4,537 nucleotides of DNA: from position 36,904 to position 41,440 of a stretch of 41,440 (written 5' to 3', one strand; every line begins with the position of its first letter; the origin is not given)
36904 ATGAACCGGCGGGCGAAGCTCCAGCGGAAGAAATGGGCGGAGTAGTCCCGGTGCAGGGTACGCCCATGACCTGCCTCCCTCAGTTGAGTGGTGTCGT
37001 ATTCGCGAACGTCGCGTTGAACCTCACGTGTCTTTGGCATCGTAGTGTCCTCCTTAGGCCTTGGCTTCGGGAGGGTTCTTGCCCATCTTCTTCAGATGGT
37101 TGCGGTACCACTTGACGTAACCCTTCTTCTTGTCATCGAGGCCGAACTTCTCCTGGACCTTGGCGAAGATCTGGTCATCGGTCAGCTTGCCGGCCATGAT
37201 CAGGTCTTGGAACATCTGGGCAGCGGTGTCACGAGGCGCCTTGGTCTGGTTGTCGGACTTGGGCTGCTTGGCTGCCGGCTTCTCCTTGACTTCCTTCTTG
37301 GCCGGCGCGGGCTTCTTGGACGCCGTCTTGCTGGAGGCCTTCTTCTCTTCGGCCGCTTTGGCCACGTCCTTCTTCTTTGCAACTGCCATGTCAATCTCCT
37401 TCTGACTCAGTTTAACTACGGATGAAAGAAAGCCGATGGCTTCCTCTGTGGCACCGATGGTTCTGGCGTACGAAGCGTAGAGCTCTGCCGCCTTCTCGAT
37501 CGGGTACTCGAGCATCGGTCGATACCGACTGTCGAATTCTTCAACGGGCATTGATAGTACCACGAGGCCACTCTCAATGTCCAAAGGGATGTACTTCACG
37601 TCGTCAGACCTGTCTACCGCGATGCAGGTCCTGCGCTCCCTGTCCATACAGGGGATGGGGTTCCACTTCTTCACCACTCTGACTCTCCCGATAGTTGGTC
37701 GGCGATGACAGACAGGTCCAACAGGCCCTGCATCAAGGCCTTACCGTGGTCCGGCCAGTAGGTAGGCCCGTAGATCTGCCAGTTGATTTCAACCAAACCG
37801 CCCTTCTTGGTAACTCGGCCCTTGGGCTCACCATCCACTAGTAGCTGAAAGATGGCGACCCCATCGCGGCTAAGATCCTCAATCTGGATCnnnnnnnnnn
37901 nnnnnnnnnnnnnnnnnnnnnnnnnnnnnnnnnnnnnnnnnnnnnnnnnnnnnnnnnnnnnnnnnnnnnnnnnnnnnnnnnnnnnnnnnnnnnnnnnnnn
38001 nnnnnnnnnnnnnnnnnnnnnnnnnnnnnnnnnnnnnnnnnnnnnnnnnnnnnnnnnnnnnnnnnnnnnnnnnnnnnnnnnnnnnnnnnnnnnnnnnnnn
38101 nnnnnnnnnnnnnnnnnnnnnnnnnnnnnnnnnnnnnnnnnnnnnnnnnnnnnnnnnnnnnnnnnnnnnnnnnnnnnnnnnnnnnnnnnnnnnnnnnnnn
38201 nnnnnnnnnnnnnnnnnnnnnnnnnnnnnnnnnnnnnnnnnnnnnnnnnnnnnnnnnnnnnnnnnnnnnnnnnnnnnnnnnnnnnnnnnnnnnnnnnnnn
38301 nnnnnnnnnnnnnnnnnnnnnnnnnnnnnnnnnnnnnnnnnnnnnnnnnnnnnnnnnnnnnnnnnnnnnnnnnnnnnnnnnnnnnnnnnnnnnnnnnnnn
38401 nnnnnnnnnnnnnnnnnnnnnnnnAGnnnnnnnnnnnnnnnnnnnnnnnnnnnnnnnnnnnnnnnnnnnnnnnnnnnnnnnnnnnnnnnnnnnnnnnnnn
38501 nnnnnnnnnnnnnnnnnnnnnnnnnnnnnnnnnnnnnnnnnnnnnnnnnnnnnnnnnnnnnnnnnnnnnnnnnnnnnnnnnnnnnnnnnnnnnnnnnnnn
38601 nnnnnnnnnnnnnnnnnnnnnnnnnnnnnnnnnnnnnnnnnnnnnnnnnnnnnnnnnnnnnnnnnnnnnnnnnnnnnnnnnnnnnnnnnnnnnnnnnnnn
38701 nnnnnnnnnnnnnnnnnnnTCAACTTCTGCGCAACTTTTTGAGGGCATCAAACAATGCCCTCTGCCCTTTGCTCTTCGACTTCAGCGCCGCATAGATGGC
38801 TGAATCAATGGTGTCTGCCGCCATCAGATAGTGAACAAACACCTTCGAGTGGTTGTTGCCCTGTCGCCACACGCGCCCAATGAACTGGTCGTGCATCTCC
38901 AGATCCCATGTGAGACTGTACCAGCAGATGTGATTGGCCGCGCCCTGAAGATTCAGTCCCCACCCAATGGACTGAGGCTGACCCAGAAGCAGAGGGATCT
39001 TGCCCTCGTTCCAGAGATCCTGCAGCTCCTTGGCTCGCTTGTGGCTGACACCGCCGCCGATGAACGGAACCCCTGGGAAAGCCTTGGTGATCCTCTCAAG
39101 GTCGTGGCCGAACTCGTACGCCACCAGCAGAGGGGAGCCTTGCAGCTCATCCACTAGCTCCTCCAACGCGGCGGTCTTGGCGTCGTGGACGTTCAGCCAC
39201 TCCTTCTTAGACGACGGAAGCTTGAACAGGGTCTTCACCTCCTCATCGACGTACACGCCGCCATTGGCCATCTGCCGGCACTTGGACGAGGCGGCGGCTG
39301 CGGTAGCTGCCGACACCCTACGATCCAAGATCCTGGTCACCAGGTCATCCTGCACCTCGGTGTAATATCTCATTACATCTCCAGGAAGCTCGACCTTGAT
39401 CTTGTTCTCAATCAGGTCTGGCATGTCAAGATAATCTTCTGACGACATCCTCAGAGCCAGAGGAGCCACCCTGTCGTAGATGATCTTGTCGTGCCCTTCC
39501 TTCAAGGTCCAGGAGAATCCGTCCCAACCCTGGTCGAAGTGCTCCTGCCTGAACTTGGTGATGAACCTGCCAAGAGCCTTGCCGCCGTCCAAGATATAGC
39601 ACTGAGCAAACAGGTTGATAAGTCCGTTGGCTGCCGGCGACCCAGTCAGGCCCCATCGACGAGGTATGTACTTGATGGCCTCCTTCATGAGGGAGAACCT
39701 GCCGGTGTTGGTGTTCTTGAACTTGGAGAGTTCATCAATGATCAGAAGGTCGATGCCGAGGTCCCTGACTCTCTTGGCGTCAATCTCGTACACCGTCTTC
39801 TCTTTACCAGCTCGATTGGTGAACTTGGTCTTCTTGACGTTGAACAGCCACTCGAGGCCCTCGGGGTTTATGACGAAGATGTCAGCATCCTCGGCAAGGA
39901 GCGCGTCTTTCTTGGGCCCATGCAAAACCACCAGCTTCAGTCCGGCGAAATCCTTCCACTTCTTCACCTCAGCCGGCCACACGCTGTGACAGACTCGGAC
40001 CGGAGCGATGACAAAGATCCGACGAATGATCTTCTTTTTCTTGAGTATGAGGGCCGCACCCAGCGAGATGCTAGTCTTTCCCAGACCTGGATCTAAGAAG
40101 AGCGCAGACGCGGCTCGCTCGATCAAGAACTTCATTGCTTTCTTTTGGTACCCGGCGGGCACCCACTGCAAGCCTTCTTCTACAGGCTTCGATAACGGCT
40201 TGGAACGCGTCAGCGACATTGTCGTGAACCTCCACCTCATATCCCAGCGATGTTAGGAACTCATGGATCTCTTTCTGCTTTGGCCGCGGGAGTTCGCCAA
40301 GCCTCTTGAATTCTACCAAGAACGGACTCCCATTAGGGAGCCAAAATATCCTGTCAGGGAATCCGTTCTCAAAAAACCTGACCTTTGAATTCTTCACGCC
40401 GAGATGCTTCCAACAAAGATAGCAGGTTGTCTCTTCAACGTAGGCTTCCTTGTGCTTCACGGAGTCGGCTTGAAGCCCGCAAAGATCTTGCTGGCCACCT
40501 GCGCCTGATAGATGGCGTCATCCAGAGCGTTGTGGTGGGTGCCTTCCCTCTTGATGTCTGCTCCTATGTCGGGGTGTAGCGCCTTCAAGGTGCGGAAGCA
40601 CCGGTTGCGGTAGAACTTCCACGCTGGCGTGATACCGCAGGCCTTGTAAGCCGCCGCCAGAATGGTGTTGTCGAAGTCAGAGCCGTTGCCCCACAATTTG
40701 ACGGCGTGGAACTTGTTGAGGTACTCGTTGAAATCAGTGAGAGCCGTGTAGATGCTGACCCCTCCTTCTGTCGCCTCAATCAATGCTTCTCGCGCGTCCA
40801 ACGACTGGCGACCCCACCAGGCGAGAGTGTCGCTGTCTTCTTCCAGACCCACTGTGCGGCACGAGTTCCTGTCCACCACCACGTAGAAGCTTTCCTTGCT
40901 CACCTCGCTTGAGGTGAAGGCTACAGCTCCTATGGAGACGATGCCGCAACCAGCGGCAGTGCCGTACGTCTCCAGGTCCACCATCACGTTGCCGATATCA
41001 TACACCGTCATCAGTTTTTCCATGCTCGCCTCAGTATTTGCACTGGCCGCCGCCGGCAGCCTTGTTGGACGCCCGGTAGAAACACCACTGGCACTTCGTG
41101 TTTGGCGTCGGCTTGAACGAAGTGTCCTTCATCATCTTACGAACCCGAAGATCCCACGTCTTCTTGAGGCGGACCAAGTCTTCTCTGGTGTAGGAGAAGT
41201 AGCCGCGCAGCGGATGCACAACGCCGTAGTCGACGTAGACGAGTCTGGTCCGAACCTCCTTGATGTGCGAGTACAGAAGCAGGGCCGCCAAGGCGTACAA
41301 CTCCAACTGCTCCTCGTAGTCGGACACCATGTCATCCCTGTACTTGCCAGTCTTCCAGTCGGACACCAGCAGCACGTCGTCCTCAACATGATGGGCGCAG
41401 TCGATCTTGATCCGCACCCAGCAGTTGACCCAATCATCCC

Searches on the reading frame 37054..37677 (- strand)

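Call 3: search_protein_families(library=pfam, proteins=[window:37054-37677:-], max_evalue=1)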
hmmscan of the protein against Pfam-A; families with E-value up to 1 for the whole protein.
window:37054-37677:- (207 aa): 2 families
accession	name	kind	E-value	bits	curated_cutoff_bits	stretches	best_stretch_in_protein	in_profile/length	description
PF12002.13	MgsA_C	-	0.064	13.6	27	1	75-177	51-154/167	MgsA AAA+ ATPase C terminal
PF20069.4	DUF6465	-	0.34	11.4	26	1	96-185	11-97/130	Family of unknown function (DUF6465)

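Call 4: search_protein_families(library=phrogs, proteins=[window:37054-37677:-], max_evalue=0.01)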
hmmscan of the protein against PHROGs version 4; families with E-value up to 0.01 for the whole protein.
window:37054-37677:- (207 aa): 2 families
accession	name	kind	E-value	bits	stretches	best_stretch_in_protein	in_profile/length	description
phrog_17205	-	unknown function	0.00016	22.6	1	152-206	27-80/162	-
phrog_34102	-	unknown function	0.0021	19.2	1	139-201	11-72/122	-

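Call 58: search_protein_families(library=ncbifam, proteins=[window:37054-37677:-], max_evalue=0.01)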
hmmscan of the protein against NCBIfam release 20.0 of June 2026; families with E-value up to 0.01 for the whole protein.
window:37054-37677:- (207 aa): 0 families

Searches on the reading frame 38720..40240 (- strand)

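Call 49: search_protein_families(library=phrogs, proteins=[window:38720-40240:-], max_evalue=0.00001)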
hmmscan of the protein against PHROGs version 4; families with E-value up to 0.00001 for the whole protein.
window:38720-40240:- (506 aa): 7 families
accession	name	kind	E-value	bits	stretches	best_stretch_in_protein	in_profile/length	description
phrog_62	-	DNA, RNA and nucleotide metabolism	5.1e-132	443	1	24-504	693-1140/1881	DNA helicase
phrog_11354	-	unknown function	1.9e-27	96.3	1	403-501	12-109/116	-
phrog_29996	-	unknown function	8.5e-13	48.2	1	31-490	727-1157/1189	-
phrog_16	-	DNA, RNA and nucleotide metabolism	1.7e-10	40.8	1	27-469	272-595/986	DNA helicase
phrog_1685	-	unknown function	3.1e-10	38.9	1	402-491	1455-1543/2278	-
phrog_11801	-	other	1.3e-08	33.5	0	401-492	1398-1488/2269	DNA methyltransferase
phrog_24008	-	DNA, RNA and nucleotide metabolism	1.1e-06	27.9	0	382-490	847-955/1006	helicase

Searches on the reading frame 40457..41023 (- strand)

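Call 49: search_protein_families(library=phrogs, proteins=[window:40457-41023:-], max_evalue=0.00001)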
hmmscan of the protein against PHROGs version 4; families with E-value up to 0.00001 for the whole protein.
window:40457-41023:- (188 aa): 6 families
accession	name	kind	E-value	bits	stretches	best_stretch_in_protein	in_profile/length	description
phrog_255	-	DNA, RNA and nucleotide metabolism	6.7e-51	174.6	1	12-180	182-358/436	exonuclease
phrog_14078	-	unknown function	3.2e-30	106.5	1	13-182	84-255/264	-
phrog_20376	-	DNA, RNA and nucleotide metabolism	4.1e-23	82.8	1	12-184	349-523/530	exonuclease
phrog_2082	-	DNA, RNA and nucleotide metabolism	9.3e-23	81.4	1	11-183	641-815/823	exonuclease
phrog_8783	-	unknown function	1.4e-19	70.9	1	95-182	14-105/114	-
phrog_192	-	DNA, RNA and nucleotide metabolism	1.6e-06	28.7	1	14-181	110-271/397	DNA polymerase exonuclease subunit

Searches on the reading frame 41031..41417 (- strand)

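Call 76: search_protein_families(library=pfam, proteins=[window:41031-41417:-], max_evalue=0.01)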
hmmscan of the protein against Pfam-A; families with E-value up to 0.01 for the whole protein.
window:41031-41417:- (128 aa): 2 families
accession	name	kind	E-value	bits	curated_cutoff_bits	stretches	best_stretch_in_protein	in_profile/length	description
PF12705.13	PDDEXK_1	-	1e-09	39.1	22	1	13-116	135-244/247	PD-(D/E)XK nuclease superfamily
PF10926.14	DUF2800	-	0.00025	20.8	21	1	10-112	126-226/368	Protein of unknown function (DUF2800)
